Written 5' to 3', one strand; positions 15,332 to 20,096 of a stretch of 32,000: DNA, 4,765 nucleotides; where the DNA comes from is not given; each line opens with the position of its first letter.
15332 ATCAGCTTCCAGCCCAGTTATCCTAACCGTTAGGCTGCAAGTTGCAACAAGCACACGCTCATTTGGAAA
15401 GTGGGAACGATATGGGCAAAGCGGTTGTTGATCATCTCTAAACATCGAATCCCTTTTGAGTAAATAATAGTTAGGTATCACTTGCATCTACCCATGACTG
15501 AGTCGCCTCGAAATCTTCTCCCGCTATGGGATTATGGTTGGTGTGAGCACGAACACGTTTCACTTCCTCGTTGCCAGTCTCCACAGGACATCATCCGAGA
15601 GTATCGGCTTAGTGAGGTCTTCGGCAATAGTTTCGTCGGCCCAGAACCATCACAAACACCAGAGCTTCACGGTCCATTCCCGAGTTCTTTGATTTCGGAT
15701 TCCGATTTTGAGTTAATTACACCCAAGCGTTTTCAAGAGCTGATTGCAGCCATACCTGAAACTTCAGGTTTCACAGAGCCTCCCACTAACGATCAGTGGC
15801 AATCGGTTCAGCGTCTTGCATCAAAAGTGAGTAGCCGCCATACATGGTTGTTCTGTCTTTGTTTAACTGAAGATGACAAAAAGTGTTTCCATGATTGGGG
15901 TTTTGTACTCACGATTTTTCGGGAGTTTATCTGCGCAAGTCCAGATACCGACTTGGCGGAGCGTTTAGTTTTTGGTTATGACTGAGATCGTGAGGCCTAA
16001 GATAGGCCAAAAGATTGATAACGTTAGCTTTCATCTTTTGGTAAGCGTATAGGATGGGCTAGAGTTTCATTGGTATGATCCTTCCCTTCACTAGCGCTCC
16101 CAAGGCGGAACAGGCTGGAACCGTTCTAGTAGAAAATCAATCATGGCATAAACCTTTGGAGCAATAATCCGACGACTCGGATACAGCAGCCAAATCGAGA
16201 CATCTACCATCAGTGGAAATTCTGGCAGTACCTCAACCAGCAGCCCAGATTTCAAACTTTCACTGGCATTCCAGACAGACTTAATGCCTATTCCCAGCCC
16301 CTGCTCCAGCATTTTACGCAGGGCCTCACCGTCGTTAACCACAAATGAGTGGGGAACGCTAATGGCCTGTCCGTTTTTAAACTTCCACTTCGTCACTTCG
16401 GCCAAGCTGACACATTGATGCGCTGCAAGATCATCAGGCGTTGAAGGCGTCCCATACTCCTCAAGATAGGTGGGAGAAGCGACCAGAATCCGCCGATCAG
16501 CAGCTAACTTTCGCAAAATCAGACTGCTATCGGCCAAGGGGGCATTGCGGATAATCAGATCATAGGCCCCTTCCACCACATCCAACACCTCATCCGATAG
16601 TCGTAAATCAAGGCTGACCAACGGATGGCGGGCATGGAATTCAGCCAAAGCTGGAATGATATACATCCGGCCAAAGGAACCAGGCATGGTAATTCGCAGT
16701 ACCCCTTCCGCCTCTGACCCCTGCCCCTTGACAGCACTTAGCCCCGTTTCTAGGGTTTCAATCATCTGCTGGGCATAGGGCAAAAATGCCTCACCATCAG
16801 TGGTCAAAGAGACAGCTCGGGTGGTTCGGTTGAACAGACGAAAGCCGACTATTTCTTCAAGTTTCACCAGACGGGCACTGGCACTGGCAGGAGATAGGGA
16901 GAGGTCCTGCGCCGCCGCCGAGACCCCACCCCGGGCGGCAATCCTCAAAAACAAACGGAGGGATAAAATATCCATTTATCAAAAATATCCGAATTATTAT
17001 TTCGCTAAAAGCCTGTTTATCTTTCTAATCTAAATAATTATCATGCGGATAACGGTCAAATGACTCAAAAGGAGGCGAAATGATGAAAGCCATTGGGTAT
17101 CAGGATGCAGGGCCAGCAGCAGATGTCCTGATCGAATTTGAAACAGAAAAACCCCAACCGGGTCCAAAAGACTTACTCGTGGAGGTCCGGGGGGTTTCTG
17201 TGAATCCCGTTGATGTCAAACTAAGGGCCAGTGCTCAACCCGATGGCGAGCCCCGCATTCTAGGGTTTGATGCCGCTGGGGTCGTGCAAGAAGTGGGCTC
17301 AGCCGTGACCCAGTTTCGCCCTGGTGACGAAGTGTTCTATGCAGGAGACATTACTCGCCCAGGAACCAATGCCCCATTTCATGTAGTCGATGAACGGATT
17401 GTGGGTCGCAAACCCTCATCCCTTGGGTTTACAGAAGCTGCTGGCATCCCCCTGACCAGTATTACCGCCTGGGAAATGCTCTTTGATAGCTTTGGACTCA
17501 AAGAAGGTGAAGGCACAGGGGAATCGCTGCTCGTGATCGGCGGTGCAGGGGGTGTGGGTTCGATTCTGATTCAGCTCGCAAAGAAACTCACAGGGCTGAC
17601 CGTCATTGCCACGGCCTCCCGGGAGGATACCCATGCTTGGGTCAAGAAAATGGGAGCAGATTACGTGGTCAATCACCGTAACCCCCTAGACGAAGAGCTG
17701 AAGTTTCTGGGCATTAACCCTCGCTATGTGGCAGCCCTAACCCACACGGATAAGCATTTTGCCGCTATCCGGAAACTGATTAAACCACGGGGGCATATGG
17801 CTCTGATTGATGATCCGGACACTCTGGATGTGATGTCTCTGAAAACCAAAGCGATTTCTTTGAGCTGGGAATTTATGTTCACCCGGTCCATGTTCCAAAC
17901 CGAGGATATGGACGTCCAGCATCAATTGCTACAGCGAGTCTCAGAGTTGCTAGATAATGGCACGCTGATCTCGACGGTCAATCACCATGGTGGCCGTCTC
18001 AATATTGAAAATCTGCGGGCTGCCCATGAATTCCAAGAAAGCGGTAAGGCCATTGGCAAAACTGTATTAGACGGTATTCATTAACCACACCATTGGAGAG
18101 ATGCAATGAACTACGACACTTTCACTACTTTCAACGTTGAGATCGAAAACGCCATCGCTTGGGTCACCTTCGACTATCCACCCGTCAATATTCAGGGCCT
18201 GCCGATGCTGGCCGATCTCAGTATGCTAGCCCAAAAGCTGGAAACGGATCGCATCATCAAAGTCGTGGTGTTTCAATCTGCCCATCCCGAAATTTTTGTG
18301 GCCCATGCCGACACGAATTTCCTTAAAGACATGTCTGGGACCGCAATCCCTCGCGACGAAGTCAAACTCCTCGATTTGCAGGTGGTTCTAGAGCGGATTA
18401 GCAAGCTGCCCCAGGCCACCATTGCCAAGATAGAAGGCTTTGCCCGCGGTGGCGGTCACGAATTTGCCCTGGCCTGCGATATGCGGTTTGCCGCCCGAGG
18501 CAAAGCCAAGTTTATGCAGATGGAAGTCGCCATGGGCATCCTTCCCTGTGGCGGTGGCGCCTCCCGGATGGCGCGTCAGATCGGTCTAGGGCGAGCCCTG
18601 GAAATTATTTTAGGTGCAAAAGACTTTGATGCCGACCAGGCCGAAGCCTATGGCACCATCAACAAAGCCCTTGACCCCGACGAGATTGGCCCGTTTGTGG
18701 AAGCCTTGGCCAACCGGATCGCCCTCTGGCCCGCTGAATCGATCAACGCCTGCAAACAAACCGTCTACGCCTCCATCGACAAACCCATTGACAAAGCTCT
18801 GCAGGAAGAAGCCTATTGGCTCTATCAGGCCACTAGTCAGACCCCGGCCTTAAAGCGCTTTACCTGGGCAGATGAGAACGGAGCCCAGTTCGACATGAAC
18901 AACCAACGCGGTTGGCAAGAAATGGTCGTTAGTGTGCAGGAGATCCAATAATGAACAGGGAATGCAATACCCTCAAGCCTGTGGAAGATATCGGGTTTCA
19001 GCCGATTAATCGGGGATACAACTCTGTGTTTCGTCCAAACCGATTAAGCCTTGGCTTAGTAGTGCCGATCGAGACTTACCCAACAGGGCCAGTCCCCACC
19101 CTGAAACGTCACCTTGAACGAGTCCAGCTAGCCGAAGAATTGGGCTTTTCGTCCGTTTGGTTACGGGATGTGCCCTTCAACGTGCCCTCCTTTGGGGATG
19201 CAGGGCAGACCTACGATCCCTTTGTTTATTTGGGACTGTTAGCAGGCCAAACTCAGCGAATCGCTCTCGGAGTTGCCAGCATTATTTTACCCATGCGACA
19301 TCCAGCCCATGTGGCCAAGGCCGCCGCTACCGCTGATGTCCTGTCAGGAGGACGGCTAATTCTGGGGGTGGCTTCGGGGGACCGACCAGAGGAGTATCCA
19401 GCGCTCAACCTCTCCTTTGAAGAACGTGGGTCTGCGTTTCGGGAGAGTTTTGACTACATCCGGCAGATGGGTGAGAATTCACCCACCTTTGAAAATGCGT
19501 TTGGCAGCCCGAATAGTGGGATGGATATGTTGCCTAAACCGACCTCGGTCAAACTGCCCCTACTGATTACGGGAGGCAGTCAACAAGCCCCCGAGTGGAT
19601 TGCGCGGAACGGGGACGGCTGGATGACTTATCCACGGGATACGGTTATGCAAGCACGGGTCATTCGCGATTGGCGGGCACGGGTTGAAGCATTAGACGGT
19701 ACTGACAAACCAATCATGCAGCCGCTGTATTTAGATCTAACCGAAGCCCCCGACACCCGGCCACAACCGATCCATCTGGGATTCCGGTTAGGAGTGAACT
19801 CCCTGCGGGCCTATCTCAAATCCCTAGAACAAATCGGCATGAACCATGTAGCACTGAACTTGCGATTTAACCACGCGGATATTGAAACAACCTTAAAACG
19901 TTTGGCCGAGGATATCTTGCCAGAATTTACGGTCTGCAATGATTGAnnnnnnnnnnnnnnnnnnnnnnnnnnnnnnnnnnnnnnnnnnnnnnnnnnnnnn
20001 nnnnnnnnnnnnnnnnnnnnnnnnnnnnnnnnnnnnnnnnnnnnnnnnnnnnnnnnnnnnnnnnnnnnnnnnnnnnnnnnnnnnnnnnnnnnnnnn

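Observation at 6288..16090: Toxin-less array of SUKH-type immunity-like genes: a candidate acquired immunity island in a cyanobacterium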

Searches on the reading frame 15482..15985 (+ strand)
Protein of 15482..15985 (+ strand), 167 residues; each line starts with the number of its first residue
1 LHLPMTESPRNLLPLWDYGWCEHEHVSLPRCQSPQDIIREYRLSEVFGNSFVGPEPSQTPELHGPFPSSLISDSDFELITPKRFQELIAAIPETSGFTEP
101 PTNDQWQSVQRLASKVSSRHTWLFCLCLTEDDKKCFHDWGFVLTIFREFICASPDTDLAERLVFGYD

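Call 3: search_protein_families(library=pfam, proteins=[window:15482-15985:+], max_evalue=1)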
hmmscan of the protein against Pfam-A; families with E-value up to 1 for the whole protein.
window:15482-15985:+ (167 aa): 0 families

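Call 4: search_protein_families(library=ncbifam, proteins=[window:15482-15985:+], max_evalue=1)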
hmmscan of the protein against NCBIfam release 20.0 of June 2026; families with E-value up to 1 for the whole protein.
window:15482-15985:+ (167 aa): 0 families

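Call 32: search_protein_representatives(protein=window:15482-15985:+)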
Query: 167 residues. Proteins with E-value up to 0.001 (for the whole library): 73; up to 1e-10: 34; up to 1e-30: 6. The best 73 are listed.
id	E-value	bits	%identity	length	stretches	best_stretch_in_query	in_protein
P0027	1.6e-41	158.4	47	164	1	8-166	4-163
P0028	4.4e-40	153.7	48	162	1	5-166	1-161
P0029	1.1e-36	142.6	45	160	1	10-167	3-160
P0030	8.4e-36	139.8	46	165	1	10-167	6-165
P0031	1.1e-35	139.3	42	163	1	5-167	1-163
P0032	1.7e-32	129.0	38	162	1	9-167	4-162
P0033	2.2e-30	122.1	39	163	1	9-167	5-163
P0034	4.1e-30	121.2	38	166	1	8-167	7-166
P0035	4.4e-29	117.9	38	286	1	8-167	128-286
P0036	4.9e-28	114.5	42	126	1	45-167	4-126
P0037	8.9e-28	113.6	37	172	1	7-167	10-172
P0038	2.8e-27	112.0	44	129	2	81-167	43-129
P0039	6.0e-27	110.9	77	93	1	103-167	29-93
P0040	8.8e-27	110.4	40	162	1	13-167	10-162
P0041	5.5e-26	107.8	39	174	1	7-167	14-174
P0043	1.6e-24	103.0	35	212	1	12-166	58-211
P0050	8.0e-15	71.4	33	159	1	7-167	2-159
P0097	3.6e-04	36.7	29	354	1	13-167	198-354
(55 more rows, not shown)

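Call 35: search_protein_families(library=pfam, alignment_id=A2, max_evalue=0.1)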
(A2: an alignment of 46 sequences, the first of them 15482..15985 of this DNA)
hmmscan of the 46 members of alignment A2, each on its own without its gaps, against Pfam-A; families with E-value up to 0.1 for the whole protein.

A. member 1, window:15482-15985:+ (167 aa): 0 families

B. families by the number of members that match (of 46 scanned): 3 families
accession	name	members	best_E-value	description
PF00104.35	Hormone_recep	1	0.013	Ligand-binding domain of nuclear hormone receptor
PF13694.11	Hph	1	0.047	Sec63/Sec62 complex-interacting family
PF24895.1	SIDD_N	1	0.069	Nonribosomal peptide synthetase sidD N-terminal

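Call 36: search_solved_structures(query=A2, max_evalue=1)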
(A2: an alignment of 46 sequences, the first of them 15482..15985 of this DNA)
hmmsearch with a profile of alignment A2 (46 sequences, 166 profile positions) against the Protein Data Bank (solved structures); distinct sequences matched with E-value up to 1: 1.
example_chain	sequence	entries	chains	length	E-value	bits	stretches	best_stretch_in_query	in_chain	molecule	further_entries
8imi_0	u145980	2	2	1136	0.87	12.6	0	15-57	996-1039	ApcE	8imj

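Call 40: predict_structure(alignment_id=A2)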
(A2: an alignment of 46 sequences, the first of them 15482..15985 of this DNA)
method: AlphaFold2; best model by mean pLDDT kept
length: 167 residues; sequences in the alignment: 46
mean_pLDDT: 93.3   pTM: 0.88
mean pLDDT of the five models: 93.3, 92.8, 92.5, 91.4, 91.1
residues with pLDDT >= 90: 137; 70-90: 22; 50-70: 8; < 50: 0
segments of 3 or more residues with pLDDT < 50: none
pLDDT, mean of each block of 10 residues (from residue 1): 67 94 97 98 93 80 96 98 98 88 96 98 98 96 96 98 96
secondary structure, 60 per line:
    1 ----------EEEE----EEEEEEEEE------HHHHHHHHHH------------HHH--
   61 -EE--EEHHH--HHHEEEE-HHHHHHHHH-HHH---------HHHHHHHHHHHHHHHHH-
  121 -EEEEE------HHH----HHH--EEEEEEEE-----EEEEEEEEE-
elements in order: E11-14 E19-27 H34-43 E76-79 H81-89 H103-119 E122-126 E145-152 E158-166

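Call 43: fold_search(model_id=the predicted structure, library=pdb)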
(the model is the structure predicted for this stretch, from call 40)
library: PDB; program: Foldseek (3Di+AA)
matches with E <= 10: 431; with E <= 0.001: 0
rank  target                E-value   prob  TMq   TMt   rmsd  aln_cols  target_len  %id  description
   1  5u50_B                8.3e-03  0.93  0.41  0.40  10.7       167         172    8  Crystal structure of citrus MAF1 in space group C 2 2 21 (released 2017-07-19)
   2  5u4z_A                8.3e-03  0.92  0.40  0.38  11.4       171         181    9  Crystal structure of citrus MAF1 in space group P 31 2 1 (released 2017-07-19)
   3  5u4z_B                9.9e-03  0.85  0.38  0.36  11.1       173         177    7  Crystal structure of citrus MAF1 in space group P 31 2 1 (released 2017-07-19)
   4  5u50_A                1.5e-02  0.89  0.41  0.39  11.4       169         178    9  Crystal structure of citrus MAF1 in space group C 2 2 21 (released 2017-07-19)
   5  5u50_D                1.1e-01  0.47  0.41  0.42  11.1       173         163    9  Crystal structure of citrus MAF1 in space group C 2 2 21 (released 2017-07-19)
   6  5u50_C                1.7e-01  0.51  0.42  0.42   9.9       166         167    5  Crystal structure of citrus MAF1 in space group C 2 2 21 (released 2017-07-19)
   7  5yfg_MODEL_1_A        2.2e-01  0.38  0.31  0.29   8.6       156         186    8  SOLUTION STRUCTURE OF HUMAN MOG1 (released 2017-11-01)
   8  3nr5                  3.9e-01  0.51  0.50  0.52   6.2       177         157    8  Crystal structure of human Maf1 (released 2010-10-13)
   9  6njk_B                4.1e-01  0.08  0.13  0.07  11.2        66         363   11  Crystal structure of beta-lactamase from Sulfitobacter sp. EE-36 (released 2019-01-16)
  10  6njk_A                4.9e-01  0.08  0.14  0.08  11.3        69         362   10  Crystal structure of beta-lactamase from Sulfitobacter sp. EE-36 (released 2019-01-16)
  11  2wzx                  7.1e-01  0.08  0.14  0.07   5.0        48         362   12  AMP-C BETA-LACTAMASE (PSEUDOMONAS AERUGINOSA)IN COMPLEX WITH compound M-02 (released 2010-01-12)
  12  4hef                  8.5e-01  0.08  0.14  0.07   4.9        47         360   13  Structure of avibactam bound to Pseudomonas aeruginosa AmpC (released 2013-06-05)
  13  7mqn_A                8.5e-01  0.06  0.19  0.11  10.0       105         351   13  Crystal structure of class C beta lactamase from Rhodobacter sphaeroides (released 2021-05-19)
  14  9azw                  9.1e-01  0.08  0.14  0.08   4.7        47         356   13  Crystal structure of PDC-88 beta-lactamase in complex with taniborbactam (released 2025-03-19)
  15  8sdl                  9.1e-01  0.08  0.14  0.07   5.0        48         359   12  Crystal structure of PDC-3 beta-lactamase (released 2023-08-16)
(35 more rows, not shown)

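Call 49: find_encoding_contigs(protein=window:15482-15985:+, flank=10000, max_places=5)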
Protein window:15482-15985:+ (167 aa): no gene with exactly this product is on record in the collection.

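Call 58: search_dna_similar(query=window:15482-15985:+, collection=plasmids, mode=protein, max_evalue=0.001, max_rows=15)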
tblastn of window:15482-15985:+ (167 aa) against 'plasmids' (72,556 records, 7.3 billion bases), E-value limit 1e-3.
No match.

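Call 63: search_protein_families(library=padloc, proteins=[window:15482-15985:+], max_evalue=0.01)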
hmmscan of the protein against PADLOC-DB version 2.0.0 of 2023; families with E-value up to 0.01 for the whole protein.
window:15482-15985:+ (167 aa): 0 families

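Call 64: search_protein_families(library=phrogs, proteins=[window:15482-15985:+], max_evalue=0.01)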
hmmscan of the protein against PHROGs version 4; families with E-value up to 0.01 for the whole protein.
window:15482-15985:+ (167 aa): 0 families

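Call 85: list_cluster_members(proteins=[P0027, P0028, P0029, P0030, P0031, P0032, P0035, P0043, P0050, P0097])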
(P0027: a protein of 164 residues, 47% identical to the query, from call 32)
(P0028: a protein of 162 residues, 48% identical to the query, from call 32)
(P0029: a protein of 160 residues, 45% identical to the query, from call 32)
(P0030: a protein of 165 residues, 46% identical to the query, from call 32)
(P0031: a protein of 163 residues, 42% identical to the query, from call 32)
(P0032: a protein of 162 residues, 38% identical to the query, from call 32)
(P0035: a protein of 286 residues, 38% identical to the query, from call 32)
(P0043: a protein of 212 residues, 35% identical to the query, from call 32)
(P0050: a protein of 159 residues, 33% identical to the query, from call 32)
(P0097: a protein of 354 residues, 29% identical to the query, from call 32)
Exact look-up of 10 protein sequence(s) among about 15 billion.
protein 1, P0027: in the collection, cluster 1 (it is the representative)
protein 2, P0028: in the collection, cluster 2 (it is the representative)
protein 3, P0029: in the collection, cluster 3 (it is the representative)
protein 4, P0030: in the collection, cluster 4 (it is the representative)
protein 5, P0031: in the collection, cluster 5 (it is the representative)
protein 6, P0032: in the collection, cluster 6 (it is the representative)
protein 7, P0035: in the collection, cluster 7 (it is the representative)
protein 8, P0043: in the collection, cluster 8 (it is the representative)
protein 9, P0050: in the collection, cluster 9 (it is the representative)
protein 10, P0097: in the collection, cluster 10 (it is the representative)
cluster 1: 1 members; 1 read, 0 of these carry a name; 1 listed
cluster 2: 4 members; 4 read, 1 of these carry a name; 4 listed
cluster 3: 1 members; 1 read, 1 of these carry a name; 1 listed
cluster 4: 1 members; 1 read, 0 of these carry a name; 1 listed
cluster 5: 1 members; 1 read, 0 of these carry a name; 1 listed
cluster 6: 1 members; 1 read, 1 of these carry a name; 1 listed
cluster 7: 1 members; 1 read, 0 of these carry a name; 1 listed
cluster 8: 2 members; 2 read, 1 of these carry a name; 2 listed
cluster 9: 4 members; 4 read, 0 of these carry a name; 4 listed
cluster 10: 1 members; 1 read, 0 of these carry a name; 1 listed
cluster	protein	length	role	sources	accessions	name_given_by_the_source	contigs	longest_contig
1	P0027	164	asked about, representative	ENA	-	-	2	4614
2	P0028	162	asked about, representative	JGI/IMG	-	hypothetical protein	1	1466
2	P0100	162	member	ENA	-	-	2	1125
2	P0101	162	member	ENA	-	-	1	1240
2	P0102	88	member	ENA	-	-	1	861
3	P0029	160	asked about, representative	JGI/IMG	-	hypothetical protein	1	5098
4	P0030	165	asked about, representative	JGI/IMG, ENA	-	-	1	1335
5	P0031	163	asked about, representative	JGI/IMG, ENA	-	-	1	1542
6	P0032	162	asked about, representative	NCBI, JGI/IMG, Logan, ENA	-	hypothetical protein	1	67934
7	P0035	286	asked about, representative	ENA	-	-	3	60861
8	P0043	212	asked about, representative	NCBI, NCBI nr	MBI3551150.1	MAG: hypothetical protein HY077_01415 [Elusimicrobia bacterium] | hypothetical protein [Elusimicrobiota bacterium]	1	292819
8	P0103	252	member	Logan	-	-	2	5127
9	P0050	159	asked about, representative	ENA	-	-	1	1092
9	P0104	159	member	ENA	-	-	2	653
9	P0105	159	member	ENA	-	-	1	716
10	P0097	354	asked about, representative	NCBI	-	-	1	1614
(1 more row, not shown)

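Call 86: find_encoding_contigs(protein=P0032, flank=7000, max_places=2)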
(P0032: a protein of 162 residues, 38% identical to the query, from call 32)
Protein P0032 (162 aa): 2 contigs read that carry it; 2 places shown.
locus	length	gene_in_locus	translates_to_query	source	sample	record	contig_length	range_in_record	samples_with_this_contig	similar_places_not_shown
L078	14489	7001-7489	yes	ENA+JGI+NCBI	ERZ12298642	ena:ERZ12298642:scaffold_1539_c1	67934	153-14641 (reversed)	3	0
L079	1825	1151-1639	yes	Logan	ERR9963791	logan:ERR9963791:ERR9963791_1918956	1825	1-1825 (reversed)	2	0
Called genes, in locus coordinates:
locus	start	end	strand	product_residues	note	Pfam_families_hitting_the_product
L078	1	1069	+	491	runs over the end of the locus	PF00072:Response_reg, PF13191:AAA_16 (faint), PF00158:Sigma54_activat, PF14532:Sigma54_activ_2, PF07728:AAA_5 (weak), PF25601:AAA_lid_14, PF02954:HTH_8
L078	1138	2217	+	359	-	PF21088:MS_channel_1st (weak), PF00924:MS_channel_2nd, PF21082:MS_channel_3rd (weak)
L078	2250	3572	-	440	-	PF07690:MFS_1, PF03219:TLC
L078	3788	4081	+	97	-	PF07876:Dabb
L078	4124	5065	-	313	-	PF01180:DHO_dh, PF01207:Dus (weak)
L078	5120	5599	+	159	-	PF00588:SpoU_methylase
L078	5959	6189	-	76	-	PF16277:DUF4926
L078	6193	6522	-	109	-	PF21814:DUF6883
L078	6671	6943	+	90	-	-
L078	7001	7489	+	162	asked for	-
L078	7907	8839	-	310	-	PF11231:DUF3034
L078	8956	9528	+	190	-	PF01152:Bac_globin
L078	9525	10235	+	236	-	-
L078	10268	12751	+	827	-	PF14827:dCache_3, PF00672:HAMP, PF00990:GGDEF, PF00563:EAL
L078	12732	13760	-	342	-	PF01210:NAD_Gly3P_dh_N, PF02558:ApbA (weak), PF03807:F420_oxidored (weak), PF07479:NAD_Gly3P_dh_C, PF20618:GPD_NAD_C_bact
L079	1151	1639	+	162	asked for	-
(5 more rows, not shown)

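Call 87: find_encoding_contigs(protein=P0035, flank=7000, max_places=2)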
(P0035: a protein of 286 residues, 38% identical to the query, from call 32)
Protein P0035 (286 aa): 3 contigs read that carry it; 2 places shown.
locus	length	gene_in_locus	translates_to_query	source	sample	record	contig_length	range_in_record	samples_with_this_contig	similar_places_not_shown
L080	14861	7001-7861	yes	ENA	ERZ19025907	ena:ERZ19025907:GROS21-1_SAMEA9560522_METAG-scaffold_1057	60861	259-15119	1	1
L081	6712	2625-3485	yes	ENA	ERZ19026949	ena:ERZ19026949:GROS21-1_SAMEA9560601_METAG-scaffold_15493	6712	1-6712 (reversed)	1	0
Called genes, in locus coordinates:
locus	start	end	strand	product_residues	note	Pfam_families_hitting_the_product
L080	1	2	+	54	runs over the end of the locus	PF00471:Ribosomal_L33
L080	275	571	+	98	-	PF00584:SecE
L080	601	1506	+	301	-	PF20434:BD-FAE, PF07859:Abhydrolase_3, PF01738:DLH (faint), PF00326:Peptidase_S9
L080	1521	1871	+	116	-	PF02311:AraC_binding (faint), PF07883:Cupin_2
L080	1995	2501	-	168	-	PF03449:GreA_GreB_N (faint), PF01272:GreA_GreB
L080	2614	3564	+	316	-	PF14235:DUF4337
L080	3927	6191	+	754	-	PF03971:IDH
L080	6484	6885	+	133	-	PF12973:Cupin_7 (weak), PF00190:Cupin_1, PF02311:AraC_binding, PF05899:Cupin_3 (weak), PF07883:Cupin_2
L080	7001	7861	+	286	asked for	-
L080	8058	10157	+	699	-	PF02065:Melibiase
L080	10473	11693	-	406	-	PF00817:IMS, PF11799:IMS_C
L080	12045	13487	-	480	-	PF01546:Peptidase_M20, PF07687:M20_dimer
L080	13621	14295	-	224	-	PF00072:Response_reg, PF00196:GerE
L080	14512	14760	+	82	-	PF14026:SCO4226-like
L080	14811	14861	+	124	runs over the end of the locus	PF14026:SCO4226-like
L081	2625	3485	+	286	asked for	-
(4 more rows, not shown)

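Call 93: fold_search(model_id=the predicted structure, library=viral)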
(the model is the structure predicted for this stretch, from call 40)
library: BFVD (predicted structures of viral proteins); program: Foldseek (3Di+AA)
matches with E <= 10: 234; with E <= 0.001: 0
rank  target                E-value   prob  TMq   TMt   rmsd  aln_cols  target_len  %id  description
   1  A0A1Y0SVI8            1.3e-01  0.18  0.26  0.29  13.9       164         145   12  Uncharacterized protein [Pseudomonas phage Noxifer]
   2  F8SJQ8                1.4e-01  0.33  0.30  0.23  12.2       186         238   10  Uncharacterized protein 026 [Pseudomonas phage PhiPA3]
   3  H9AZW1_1              1.8e-01  0.11  0.25  0.08   9.7       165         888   10  VP1 [Haloarcula hispanica icosahedral virus 2]
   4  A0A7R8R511            2.3e-01  0.14  0.25  0.19   9.0       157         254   11  Uncharacterized protein [Klebsiella phage vB_KvM-Eowyn]
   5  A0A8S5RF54            2.7e-01  0.44  0.29  0.46   6.8       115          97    6  Uncharacterized protein [virus sp. ctE0n6]
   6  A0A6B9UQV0            2.7e-01  0.06  0.16  0.10  20.0       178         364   10  (no name in the UniProt tables at hand)
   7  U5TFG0                2.8e-01  0.07  0.20  0.12  15.5       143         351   11  CPXV219 protein [Cowpox virus]
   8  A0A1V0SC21            3.4e-01  0.09  0.12  0.11  12.7        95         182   10  Uncharacterized protein [Catovirus CTV1]
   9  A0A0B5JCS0            4.6e-01  0.41  0.29  0.21   4.9        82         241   21  Uncharacterized protein [Pandoravirus inopinatum]
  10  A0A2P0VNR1            6.2e-01  0.08  0.25  0.06  14.2       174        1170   13  Uncharacterized protein [Tetraselmis virus 1]
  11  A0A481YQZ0            6.6e-01  0.18  0.27  0.23   7.3       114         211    9  Uncharacterized protein [Marseillevirus LCMAC101]
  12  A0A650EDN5            6.6e-01  0.10  0.25  0.21  11.3       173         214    7  (no name in the UniProt tables at hand)
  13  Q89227                7.5e-01  0.05  0.23  0.16  14.1       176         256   10  (XhoI-F,O,H,P,Q genome) genes [Variola virus]
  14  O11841                8.5e-01  0.21  0.20  0.15   3.8        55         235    5  IVa2 protein (Fragment) [Duck adenovirus 1]
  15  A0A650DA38            8.5e-01  0.20  0.28  0.21   8.2       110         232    9  (no name in the UniProt tables at hand)
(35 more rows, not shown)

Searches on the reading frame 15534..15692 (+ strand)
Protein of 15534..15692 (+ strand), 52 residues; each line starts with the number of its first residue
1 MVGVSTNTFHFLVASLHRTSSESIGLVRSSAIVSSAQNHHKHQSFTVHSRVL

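Call 80: search_protein_families(library=pfam, proteins=[window:15534-15692:+], max_evalue=1)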
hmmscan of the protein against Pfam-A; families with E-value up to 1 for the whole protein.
window:15534-15692:+ (52 aa): 1 family
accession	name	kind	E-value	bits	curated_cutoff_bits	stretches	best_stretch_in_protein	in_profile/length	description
PF14679.12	FANCI_HD1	-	0.12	12.7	25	1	11-44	30-63/86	FANCI helical domain 1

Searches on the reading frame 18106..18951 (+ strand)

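Call 11: search_protein_families(library=pfam, proteins=[window:18106-18951:+], max_evalue=0.001)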
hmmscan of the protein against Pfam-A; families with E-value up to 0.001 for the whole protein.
window:18106-18951:+ (281 aa): 2 families
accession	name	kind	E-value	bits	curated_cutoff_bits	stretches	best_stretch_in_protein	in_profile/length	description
PF00378.25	ECH_1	-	7.1e-32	111.1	27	1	12-245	1-230/251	Enoyl-CoA hydratase/isomerase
PF16113.10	ECH_2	-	1.7e-08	34.8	27.2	1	32-244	17-227/335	Enoyl-CoA hydratase/isomerase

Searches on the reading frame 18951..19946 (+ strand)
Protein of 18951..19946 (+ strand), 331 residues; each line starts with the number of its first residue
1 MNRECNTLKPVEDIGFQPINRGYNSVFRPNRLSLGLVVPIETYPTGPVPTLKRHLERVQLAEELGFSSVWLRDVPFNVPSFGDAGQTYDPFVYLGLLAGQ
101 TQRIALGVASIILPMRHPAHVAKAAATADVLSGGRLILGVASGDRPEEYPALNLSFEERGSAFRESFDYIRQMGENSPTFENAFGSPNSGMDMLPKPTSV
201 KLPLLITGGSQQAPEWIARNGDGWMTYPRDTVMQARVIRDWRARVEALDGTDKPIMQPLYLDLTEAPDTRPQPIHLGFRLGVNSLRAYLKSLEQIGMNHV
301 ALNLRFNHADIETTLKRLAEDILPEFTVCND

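Call 11: search_protein_families(library=pfam, proteins=[window:18951-19946:+], max_evalue=0.001)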
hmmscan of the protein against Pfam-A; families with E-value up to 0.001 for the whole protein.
window:18951-19946:+ (331 aa): 1 family
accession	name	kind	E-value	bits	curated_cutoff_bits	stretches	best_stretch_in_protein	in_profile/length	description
PF00296.26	Bac_luciferase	-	5.7e-42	144.6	27.9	1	41-247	10-212/314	Luciferase-like monooxygenase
